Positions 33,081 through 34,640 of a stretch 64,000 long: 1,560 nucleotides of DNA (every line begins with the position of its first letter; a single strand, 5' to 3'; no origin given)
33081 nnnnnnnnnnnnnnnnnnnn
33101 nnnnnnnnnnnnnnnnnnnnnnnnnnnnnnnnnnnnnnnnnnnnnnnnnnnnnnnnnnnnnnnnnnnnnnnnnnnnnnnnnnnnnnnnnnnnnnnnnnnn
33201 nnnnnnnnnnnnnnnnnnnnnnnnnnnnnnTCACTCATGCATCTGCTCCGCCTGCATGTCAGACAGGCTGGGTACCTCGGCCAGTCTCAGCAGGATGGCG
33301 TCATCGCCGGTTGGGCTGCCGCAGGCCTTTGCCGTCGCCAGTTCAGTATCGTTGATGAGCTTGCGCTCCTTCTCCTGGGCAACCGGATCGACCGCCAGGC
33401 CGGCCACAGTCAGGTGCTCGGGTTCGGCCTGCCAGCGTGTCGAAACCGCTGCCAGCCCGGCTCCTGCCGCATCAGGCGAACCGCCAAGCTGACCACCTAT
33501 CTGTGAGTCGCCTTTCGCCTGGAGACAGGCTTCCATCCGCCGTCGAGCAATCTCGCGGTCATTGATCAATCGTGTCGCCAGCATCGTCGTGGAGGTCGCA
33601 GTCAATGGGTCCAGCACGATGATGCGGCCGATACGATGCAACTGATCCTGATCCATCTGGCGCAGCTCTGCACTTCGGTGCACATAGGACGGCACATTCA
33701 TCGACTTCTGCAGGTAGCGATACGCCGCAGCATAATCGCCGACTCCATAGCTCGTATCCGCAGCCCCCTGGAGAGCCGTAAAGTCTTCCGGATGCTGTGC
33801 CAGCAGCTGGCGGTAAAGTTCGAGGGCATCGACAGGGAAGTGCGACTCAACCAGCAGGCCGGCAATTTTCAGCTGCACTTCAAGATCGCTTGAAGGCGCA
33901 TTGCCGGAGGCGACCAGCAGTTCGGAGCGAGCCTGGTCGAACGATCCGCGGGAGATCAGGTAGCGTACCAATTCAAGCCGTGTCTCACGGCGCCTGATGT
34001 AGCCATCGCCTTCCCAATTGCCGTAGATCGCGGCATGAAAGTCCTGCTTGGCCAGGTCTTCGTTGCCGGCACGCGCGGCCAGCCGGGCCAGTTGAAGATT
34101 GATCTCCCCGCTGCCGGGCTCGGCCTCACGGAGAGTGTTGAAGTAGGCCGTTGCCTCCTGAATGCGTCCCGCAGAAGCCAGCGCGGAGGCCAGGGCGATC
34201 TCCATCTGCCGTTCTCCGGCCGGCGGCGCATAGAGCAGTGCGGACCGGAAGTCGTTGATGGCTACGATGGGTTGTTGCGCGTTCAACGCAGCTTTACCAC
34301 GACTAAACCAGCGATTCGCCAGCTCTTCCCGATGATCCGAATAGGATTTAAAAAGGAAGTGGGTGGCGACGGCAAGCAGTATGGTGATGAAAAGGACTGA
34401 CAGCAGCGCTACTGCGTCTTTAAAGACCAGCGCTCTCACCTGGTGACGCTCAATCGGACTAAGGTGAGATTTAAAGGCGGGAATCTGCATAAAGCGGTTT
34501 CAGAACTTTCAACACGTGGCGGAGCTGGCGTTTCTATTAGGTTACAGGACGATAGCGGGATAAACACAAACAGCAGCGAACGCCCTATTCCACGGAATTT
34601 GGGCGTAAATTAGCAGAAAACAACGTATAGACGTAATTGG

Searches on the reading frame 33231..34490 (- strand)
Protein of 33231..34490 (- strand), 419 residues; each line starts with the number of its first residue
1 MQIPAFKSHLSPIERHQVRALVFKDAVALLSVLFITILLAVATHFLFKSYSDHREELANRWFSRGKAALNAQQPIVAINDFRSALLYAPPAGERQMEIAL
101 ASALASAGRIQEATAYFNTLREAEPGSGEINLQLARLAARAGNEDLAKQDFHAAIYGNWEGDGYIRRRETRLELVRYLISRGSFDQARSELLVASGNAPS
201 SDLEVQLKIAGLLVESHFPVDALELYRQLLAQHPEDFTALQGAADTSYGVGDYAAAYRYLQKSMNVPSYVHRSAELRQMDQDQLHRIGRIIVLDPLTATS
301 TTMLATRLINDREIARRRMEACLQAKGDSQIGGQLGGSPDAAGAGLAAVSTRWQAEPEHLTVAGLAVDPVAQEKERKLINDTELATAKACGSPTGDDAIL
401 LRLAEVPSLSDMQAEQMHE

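Call 11: search_protein_families(library=pfam, proteins=[window:33231-34490:-], max_evalue=0.001)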
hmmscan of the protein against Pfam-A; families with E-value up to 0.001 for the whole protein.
window:33231-34490:- (419 aa): 5 families
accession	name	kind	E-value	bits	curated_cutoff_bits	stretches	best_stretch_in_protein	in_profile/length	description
PF14559.12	TPR_19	-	3.7e-12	46.8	25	1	104-149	1-46/68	Tetratricopeptide repeat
PF13428.12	TPR_14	-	1.1e-09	38.5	23.5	1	98-137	5-44/44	Tetratricopeptide repeat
PF07719.23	TPR_2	-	4e-07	30.1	27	0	59-89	2-32/34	Tetratricopeptide repeat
PF13432.12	TPR_16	-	7.5e-07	29.9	32.7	0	99-153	2-56/65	Tetratricopeptide repeat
PF23914.1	TPR_CcmH_CycH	-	0.00019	21.7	42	0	202-262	83-146/158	Cytochrome c-type biogenesis protein H TPR domain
